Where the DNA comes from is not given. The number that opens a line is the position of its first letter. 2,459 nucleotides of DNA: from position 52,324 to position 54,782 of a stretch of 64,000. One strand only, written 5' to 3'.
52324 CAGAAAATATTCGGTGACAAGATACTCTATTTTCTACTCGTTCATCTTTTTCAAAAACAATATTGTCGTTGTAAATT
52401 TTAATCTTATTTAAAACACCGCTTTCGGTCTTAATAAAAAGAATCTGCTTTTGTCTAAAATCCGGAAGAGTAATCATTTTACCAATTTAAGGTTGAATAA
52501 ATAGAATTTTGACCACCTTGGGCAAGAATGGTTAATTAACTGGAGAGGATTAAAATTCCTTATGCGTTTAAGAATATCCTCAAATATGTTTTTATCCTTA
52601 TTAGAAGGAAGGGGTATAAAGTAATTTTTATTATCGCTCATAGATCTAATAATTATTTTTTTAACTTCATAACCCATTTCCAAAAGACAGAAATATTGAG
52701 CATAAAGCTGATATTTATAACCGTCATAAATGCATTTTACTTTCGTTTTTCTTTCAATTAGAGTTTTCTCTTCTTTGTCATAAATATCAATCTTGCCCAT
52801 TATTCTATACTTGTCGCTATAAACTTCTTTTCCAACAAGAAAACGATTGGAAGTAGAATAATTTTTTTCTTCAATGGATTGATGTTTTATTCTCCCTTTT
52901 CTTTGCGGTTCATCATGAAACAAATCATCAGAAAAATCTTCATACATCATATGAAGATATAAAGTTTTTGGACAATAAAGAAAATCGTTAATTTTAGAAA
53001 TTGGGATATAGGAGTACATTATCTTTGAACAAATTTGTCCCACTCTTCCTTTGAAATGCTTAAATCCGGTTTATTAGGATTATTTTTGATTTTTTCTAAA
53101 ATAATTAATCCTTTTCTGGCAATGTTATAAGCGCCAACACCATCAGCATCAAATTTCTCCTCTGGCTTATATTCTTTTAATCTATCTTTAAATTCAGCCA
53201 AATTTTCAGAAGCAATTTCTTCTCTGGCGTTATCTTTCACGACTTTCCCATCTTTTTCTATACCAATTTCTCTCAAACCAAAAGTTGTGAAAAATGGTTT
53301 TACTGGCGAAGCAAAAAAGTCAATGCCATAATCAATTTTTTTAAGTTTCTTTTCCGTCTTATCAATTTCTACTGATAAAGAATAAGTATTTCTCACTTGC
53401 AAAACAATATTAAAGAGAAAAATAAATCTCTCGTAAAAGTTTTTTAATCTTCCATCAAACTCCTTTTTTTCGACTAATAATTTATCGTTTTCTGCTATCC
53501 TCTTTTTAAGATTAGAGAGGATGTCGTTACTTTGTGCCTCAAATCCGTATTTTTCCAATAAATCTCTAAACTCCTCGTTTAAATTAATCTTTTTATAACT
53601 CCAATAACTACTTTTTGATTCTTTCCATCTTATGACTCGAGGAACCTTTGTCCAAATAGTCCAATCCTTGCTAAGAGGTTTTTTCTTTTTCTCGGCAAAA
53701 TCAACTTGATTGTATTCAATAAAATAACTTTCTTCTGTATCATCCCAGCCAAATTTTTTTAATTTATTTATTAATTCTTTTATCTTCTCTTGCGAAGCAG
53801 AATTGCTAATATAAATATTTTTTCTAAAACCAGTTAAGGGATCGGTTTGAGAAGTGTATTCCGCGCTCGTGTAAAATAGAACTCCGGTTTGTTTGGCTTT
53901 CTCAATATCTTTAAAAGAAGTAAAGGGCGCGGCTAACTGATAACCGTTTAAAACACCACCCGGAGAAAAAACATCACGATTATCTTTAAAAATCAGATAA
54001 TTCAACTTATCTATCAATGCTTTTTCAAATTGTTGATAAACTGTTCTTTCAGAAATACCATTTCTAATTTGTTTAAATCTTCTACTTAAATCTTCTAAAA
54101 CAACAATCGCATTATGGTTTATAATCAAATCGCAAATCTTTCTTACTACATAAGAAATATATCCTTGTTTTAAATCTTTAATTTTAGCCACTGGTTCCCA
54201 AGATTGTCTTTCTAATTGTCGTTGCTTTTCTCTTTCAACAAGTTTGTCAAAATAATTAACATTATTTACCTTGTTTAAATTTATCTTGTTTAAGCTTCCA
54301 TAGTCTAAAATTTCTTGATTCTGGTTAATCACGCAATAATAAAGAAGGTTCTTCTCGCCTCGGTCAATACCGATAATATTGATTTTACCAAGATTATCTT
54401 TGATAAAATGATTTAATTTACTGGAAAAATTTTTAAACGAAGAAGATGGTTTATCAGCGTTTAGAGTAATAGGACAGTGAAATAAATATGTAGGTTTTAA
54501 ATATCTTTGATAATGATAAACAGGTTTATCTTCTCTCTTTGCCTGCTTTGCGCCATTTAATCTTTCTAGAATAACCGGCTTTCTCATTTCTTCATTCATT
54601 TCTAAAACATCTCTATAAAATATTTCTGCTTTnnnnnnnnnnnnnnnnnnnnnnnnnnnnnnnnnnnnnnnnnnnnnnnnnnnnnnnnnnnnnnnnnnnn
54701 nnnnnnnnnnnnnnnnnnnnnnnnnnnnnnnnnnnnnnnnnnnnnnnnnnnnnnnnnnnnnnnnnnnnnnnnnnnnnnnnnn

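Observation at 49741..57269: Complete type V-A CRISPR-Cas12a (Cpf1) locus: cas12a-cas4-cas1-cas2-leader-array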

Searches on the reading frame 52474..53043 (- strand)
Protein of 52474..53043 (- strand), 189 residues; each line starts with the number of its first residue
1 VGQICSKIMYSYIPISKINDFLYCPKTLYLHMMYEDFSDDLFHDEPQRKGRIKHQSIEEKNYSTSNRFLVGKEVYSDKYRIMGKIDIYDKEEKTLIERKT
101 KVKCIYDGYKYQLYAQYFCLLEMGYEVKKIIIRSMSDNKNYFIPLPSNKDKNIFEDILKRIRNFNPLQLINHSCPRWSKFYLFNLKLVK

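Call 6: search_protein_families(library=pfam, proteins=[window:52474-53043:-], max_evalue=0.01)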
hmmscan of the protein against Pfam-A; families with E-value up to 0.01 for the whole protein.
window:52474-53043:- (189 aa): 1 family
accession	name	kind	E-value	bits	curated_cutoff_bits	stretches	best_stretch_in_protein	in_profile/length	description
PF01930.23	Cas_Cas4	-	2.9e-08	34.4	22.7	1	16-164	3-134/160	Domain of unknown function DUF83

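Call 7: search_protein_families(library=ncbifam, proteins=[window:52474-53043:-], max_evalue=0.01)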
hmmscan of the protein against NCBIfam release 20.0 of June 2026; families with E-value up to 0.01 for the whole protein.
window:52474-53043:- (189 aa): 3 families
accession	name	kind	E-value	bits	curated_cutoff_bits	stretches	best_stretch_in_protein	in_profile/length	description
TIGR04328.1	cas4_PREFRAN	exception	6.6e-59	198.9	70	1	13-180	1-168/178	type V CRISPR-associated protein Cas4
TIGR00372.1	cas4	equivalog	1.4e-12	47.8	65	1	13-161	1-150/180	CRISPR-associated protein Cas4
NF049935.1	cas4g_cas1g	exception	1.2e-09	37.2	560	1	12-162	1-162/546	CRISPR-associated endonuclease Cas4g/Cas1g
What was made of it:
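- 52474..53019 (-): cas4 of the type V subtype. The true start is the ATG at 53019, which overlaps the cas12a stop by 1 nt. An extra G at 52514 shifts the last ~11 codons, so CPRC becomes CPRW. The authentic stop would be at about 52479-52481. TIGR04328 gives 198.9 bits against a cut-off of 70 (call 7).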

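Call 69: search_protein_families(library=padloc, proteins=[L001:14251-14790:+, L001:14792-15748:+], max_evalue=0.00001)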
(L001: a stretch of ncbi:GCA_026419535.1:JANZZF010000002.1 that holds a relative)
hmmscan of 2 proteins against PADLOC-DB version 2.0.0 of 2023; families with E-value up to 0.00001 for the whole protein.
L001:14251-14790:+ (179 aa): 11 families
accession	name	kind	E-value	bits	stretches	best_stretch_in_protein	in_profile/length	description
PDLC00945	Cas4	-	1.6e-61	205.5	1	5-177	1-174/178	"CRISPR-associated protein Cas4, subtype PREFRAN"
PDLC01250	Cas4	-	8.4e-18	63.2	1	5-169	1-161/168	"CAS-I,CAS-II,CAS-III,CAS-IV,CAS-V,CAS-VI; acquisition_associated"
PDLC02034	Cas4d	-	1.6e-14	52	1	3-116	4-118/192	-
PDLC01747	Cas1g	-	9e-14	48.9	1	5-155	1-150/523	-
PDLC01773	Cas4c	-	1.2e-13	49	1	3-154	18-168/229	-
PDLC00943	Cas4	-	1.9e-13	48.8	1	5-169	1-172/180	CRISPR-associated protein Cas4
PDLC01447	Cas4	-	2.3e-13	48.9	1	4-169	4-151/161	"CAS-I,CAS-II,CAS-III,CAS-IV,CAS-V,CAS-VI; acquisition_associated"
PDLC00944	Cas4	-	1.6e-11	42.8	1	6-152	2-149/177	Cas4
PDLC01611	Cas4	-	5.7e-10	37.7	1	7-157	2-133/158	"CAS-I,CAS-II,CAS-III,CAS-IV,CAS-V,CAS-VI; acquisition_associated"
PDLC02035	Cas4d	-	1.4e-09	35.7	1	4-158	5-152/196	-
PDLC02083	Cas4_II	-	6.1e-08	31.3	1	5-165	2-167/186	-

L001:14792-15748:+ (318 aa): 26 families (the best 25 are shown)
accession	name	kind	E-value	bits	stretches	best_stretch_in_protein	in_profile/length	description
PDLC00929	Cas1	-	1.3e-94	314.9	1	6-315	1-316/317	"CRISPR-associated endonuclease Cas1, subtype PREFRAN"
PDLC01608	Cas1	-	2.3e-52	176.2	1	25-277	10-270/276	"CAS-I,CAS-II,CAS-III,CAS-IV,CAS-V,CAS-VI; acquisition_1"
PDLC01248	Cas1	-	9e-49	164.5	1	31-288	18-266/289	"CAS-I,CAS-II,CAS-III,CAS-IV,CAS-V,CAS-VI; acquisition_1"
PDLC00928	Cas1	-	1e-42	144.2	1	29-293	15-298/315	Cas1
PDLC00927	Cas1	-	2.7e-42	143.1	1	25-286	11-290/327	CRISPR-associated endonuclease Cas1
PDLC01743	Cas1c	-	1.2e-41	141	1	11-290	6-295/337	-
PDLC01449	Cas1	-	3e-39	133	1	24-293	11-255/285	"CAS-I,CAS-II,CAS-III,CAS-IV,CAS-V,CAS-VI; acquisition_1"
PDLC01334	Cas1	-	2.8e-38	130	1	13-277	5-286/336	"CAS-I,CAS-II,CAS-III,CAS-IV,CAS-V,CAS-VI; acquisition_1"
PDLC00923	Cas1c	-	1e-37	128.2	1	12-277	5-289/340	"CRISPR-associated endonuclease Cas1, subtype I-C/DVULG"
PDLC01249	Cas1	-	1.4e-36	124.3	1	24-260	8-246/246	"CAS-I,CAS-II,CAS-III,CAS-IV,CAS-V,CAS-VI; acquisition_1"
PDLC02025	Cas1d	-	1.6e-36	124.4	1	11-281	2-270/316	-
PDLC01747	Cas1g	-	1.8e-35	120.6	1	9-269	196-464/523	-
PDLC02063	Cas1_IIIb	-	1.5e-29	101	1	25-264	322-560/617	-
PDLC01740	Cas1_IIIa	-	2.2e-29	101.3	1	23-302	10-299/331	-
PDLC02061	Cas1_II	-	1.5e-26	91.1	1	10-304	32-294/335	-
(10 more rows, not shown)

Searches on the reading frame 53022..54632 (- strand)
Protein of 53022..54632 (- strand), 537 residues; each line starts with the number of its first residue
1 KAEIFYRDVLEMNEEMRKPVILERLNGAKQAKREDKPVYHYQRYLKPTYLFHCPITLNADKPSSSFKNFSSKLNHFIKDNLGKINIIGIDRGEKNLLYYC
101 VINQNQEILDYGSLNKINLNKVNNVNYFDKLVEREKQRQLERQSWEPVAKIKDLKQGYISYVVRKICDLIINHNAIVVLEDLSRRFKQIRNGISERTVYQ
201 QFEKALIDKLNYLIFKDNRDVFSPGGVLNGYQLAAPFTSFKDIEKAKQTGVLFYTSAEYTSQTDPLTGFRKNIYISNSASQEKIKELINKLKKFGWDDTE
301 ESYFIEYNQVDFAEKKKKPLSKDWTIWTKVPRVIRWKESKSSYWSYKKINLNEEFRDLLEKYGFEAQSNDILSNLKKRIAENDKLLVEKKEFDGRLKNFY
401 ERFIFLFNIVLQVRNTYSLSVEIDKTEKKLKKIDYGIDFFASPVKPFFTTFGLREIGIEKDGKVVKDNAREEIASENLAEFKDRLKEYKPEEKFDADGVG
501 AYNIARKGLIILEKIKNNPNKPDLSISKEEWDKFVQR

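Call 34: search_solved_structures(query=window:53022-54632:-, max_evalue=1e-30, show_alignments=3)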
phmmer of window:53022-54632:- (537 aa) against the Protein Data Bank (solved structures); distinct sequences matched with E-value up to 1e-30: 26.
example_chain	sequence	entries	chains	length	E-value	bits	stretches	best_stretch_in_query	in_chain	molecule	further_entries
8qwd_A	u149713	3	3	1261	1.2e-70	241.8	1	2-379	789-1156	ReChb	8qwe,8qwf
8kgf_A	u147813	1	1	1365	1.2e-66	228.6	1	40-324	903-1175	CRISPR-associated endonuclease Cas12a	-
22fn_A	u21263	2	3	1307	1.9e-60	208.1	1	39-275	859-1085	CRISPR-associated endonuclease Cas12a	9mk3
5nfv_A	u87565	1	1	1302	5.7e-60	206.6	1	29-370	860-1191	CRISPR-associated endonuclease Cpf1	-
5mga_A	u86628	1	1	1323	7e-60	206.3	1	35-371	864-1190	CRISPR-associated endonuclease Cpf1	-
8sfh_A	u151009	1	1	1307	7.2e-60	206.2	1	40-275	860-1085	CRISPR-associated endonuclease Cas12a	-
5b43_A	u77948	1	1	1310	7.2e-60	206.2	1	40-275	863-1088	CRISPR-associated endonuclease Cpf1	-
8sfi_A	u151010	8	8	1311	7.3e-60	206.2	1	40-275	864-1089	CRISPR-associated endonuclease Cas12a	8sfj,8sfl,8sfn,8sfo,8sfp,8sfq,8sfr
9cjh_A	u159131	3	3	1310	7.3e-60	206.2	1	40-275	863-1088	CRISPR-associated endonuclease Cas12a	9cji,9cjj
5xh7_A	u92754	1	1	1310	7.3e-60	206.2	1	40-275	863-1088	CRISPR-associated endonuclease Cpf1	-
5xh6_A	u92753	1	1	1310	7.3e-60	206.2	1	40-275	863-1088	CRISPR-associated endonuclease Cpf1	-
5ng6_A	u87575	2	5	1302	9.5e-60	205.8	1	29-371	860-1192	CRISPR-associated endonuclease Cpf1 | CRISPR-associated endonuclease Cas12a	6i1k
9mkt_A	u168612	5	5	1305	1.2e-59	205.5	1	29-371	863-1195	CRISPR-associated endonuclease Cas12a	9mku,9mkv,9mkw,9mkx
6i1l_A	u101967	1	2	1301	2.3e-59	204.5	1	29-371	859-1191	CRISPR-associated endonuclease Cas12a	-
6gtc_A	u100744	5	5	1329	2.5e-59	204.5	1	29-371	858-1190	CRISPR-associated endonuclease Cas12a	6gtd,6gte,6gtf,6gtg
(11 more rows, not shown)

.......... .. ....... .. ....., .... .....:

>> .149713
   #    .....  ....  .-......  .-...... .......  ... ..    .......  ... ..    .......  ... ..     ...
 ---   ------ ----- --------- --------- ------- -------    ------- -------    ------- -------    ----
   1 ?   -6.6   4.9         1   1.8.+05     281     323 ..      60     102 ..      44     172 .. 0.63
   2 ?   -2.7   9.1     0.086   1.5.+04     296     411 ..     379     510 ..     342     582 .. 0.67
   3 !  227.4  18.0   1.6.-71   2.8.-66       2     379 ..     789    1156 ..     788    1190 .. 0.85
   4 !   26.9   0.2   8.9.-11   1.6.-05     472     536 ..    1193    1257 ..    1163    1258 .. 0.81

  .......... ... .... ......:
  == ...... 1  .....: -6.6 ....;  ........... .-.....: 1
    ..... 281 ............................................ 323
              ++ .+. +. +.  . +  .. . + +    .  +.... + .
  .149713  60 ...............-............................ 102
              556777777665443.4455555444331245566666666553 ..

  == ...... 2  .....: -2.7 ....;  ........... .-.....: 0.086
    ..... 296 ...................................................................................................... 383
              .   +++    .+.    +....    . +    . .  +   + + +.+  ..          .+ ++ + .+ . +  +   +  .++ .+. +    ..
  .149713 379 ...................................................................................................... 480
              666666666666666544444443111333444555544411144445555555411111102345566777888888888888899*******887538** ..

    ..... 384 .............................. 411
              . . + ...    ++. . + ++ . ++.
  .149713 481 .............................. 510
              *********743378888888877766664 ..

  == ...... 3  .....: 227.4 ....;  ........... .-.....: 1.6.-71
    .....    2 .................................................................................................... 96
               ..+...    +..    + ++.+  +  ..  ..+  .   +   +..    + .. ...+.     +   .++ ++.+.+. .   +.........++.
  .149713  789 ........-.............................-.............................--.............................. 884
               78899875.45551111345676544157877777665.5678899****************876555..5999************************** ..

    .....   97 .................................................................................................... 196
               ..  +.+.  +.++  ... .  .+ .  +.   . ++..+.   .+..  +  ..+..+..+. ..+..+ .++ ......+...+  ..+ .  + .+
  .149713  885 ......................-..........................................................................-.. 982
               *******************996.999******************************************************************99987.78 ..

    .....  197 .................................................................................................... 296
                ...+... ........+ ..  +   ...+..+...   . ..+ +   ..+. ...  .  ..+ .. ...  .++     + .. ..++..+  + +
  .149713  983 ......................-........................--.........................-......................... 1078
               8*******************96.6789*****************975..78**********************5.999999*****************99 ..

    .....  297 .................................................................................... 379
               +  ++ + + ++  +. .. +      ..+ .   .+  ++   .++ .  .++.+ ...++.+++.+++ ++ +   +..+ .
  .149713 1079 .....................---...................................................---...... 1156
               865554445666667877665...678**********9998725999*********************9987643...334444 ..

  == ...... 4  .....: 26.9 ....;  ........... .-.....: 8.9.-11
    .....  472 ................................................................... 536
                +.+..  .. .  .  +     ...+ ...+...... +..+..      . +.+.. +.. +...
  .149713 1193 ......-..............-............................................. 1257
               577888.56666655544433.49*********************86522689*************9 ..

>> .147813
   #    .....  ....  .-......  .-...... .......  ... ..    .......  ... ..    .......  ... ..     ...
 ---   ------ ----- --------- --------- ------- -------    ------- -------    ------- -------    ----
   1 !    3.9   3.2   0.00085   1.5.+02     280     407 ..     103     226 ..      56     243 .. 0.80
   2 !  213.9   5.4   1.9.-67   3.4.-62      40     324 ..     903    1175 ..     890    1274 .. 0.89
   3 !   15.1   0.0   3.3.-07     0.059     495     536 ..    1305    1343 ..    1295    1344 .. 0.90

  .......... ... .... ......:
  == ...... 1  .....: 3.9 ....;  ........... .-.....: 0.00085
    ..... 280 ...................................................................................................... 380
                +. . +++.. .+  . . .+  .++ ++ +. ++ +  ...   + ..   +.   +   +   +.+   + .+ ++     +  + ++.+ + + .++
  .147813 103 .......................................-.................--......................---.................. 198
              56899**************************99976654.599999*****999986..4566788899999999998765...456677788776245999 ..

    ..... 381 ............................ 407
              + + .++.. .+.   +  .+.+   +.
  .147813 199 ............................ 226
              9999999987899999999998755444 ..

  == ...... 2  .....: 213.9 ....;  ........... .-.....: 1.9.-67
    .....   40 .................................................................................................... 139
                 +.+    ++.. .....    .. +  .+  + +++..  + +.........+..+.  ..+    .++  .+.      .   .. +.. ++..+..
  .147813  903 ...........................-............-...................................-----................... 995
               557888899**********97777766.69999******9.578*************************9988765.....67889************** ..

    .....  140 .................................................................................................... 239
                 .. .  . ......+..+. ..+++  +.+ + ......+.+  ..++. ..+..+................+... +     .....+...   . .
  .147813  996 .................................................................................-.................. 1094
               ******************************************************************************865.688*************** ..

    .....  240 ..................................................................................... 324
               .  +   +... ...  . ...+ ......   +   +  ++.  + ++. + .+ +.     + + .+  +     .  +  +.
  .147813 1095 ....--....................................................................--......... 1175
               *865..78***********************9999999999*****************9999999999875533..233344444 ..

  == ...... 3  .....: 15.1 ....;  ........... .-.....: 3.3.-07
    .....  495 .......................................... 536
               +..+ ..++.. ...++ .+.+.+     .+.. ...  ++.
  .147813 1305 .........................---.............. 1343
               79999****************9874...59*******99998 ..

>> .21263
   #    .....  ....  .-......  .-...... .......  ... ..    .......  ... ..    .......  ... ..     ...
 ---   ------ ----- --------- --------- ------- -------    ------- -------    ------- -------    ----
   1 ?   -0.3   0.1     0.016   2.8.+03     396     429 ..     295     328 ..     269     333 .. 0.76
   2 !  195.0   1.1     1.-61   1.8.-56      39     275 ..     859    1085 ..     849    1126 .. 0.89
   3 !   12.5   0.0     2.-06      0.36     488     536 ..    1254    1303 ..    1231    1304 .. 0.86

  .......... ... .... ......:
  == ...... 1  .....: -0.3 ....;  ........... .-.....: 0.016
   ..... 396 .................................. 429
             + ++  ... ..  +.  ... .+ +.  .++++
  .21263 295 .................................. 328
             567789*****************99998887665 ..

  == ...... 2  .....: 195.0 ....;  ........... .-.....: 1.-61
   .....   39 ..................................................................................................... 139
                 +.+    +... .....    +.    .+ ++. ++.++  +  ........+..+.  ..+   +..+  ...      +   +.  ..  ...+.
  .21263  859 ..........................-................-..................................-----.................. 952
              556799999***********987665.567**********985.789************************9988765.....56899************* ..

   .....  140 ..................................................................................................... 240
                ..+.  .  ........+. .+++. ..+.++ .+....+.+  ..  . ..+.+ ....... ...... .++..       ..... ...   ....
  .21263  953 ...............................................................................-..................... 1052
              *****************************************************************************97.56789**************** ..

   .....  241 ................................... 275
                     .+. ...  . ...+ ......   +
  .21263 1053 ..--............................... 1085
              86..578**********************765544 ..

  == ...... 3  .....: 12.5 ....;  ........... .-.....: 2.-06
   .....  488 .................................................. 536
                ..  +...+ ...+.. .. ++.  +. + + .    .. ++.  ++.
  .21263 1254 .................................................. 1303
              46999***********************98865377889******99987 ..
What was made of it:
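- D969, E1059 and D1376 align to AsCas12a D908, E993 and D1263 (call 34).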
